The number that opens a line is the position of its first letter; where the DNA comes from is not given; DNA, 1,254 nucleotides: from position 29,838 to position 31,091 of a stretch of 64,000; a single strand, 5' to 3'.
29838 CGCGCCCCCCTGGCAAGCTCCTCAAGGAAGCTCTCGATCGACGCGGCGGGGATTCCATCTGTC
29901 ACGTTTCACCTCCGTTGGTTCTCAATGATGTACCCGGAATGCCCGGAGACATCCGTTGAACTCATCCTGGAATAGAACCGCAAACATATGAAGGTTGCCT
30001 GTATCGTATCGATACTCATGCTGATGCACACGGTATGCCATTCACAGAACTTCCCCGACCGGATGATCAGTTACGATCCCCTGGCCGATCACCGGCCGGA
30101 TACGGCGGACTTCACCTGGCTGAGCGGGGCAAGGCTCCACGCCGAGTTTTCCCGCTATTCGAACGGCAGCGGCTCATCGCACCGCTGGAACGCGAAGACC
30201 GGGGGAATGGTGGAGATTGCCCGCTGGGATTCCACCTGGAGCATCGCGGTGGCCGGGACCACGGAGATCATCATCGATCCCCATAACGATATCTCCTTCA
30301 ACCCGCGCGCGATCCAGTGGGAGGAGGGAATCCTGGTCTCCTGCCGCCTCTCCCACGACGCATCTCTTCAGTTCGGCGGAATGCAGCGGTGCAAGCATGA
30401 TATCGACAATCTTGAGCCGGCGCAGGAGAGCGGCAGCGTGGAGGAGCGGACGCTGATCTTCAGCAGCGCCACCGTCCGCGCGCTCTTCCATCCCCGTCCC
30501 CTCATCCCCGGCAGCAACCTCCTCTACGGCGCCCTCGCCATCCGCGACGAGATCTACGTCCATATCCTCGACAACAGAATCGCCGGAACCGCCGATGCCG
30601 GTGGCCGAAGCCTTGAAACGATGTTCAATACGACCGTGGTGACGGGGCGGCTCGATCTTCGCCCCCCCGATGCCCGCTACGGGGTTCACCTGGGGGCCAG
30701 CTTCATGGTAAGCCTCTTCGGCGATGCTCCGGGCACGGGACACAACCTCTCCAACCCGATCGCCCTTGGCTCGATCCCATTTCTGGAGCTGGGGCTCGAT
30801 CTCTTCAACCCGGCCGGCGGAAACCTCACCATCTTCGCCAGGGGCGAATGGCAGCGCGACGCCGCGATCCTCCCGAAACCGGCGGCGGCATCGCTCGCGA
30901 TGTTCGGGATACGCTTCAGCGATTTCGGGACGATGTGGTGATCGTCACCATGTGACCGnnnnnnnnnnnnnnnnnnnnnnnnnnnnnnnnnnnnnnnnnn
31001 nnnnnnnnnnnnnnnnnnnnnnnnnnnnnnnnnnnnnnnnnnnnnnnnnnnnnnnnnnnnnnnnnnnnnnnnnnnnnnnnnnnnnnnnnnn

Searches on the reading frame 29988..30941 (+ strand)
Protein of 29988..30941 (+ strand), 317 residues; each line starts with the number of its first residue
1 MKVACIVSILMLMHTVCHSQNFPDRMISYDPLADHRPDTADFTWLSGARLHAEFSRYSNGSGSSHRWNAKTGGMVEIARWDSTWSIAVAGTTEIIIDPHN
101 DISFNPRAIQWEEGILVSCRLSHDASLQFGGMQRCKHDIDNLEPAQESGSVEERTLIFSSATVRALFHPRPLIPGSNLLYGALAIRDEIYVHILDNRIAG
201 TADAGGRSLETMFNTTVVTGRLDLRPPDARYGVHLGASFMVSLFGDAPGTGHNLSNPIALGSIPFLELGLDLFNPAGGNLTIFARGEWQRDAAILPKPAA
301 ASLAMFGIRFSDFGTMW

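Call 4: search_protein_families(library=pfam, proteins=[window:29988-30941:+], max_evalue=0.1)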
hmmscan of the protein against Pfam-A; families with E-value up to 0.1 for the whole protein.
window:29988-30941:+ (317 aa): 0 families

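Call 9: search_protein_families(library=ncbifam, proteins=[window:29988-30941:+], max_evalue=1)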
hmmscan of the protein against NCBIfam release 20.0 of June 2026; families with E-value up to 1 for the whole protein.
window:29988-30941:+ (317 aa): 0 families

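Call 62: search_solved_structures(query=A5, max_evalue=10)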
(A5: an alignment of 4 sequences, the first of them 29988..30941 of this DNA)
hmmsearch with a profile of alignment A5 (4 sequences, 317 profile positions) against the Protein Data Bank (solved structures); distinct sequences matched with E-value up to 10: 0.

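Call 63: search_protein_families(library=pfam, alignment_id=A5, max_evalue=10)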
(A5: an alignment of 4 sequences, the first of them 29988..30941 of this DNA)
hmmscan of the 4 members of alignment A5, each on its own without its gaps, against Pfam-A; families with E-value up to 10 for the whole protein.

A. member 1, window:29988-30941:+ (317 aa): 0 families

B. families by the number of members that match (of 4 scanned): 0 families
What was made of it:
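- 29988..30941 (+): Secreted protein of unknown fold (317 aa). It has a signal peptide, conserved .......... and ARGEWQR motifs and a C-terminal W. It is convergent with A' and is not related to C. No Pfam or PDB hit (calls 4, 62, 63).
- Checked: It has no Pfam or PDB hit (calls 62, 63).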
